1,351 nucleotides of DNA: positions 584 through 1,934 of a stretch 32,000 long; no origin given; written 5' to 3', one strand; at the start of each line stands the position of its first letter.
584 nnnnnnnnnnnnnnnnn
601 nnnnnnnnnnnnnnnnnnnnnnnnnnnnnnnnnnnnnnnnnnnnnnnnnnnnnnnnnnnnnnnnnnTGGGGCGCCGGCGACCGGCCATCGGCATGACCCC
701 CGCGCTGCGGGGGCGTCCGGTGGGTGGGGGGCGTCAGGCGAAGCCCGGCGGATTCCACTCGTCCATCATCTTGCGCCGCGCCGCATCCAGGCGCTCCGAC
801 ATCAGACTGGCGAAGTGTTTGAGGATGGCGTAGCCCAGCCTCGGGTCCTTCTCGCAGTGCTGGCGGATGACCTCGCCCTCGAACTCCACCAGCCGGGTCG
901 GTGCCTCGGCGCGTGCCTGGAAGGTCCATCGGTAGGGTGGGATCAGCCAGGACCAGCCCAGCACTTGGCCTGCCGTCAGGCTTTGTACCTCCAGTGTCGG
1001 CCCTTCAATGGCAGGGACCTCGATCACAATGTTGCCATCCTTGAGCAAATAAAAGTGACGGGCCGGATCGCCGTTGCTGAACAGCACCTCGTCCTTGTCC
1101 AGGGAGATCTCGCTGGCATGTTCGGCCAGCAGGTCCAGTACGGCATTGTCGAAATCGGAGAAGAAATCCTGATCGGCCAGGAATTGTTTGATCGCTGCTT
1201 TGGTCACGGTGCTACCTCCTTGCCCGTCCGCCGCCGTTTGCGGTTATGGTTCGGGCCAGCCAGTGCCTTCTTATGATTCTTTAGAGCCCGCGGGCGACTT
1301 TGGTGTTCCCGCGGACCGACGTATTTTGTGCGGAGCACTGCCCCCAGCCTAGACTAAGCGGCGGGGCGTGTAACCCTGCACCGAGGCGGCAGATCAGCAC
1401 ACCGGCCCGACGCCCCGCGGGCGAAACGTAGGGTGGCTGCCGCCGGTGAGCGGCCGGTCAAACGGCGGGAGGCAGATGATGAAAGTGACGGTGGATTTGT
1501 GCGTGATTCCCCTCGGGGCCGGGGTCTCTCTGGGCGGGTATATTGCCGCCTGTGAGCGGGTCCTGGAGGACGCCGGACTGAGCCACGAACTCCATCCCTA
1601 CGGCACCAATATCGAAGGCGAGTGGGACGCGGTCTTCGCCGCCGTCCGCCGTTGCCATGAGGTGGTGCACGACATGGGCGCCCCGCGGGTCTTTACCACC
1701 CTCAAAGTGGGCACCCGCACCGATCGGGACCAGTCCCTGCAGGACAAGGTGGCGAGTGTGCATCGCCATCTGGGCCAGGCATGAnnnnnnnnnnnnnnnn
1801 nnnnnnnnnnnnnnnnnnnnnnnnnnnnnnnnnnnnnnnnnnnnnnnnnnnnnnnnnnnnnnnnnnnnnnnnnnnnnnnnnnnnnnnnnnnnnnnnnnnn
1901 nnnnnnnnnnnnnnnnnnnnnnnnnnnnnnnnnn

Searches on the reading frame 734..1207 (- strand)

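Call 49: search_protein_families(library=pfam, proteins=[window:734-1207:-], max_evalue=0.00001)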
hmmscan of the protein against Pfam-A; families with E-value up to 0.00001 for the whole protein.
window:734-1207:- (157 aa): 1 family
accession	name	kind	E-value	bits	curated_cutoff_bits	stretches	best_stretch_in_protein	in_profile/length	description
PF00027.35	cNMP_binding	-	1.7e-11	44.4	27.5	1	34-120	2-88/89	Cyclic nucleotide-binding domain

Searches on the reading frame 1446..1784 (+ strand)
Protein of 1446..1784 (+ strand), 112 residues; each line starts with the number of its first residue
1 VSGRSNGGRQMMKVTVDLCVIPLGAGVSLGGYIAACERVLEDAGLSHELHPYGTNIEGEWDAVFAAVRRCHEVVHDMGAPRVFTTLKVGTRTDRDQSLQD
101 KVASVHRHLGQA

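Call 49: search_protein_families(library=pfam, proteins=[window:1446-1784:+], max_evalue=0.00001)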
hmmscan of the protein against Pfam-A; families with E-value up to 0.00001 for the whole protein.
window:1446-1784:+ (112 aa): 1 family
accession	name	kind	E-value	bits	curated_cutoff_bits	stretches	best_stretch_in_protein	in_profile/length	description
PF01910.22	Thiamine_BP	-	1.2e-33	115.4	24.9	1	16-105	1-91/92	Thiamine-binding protein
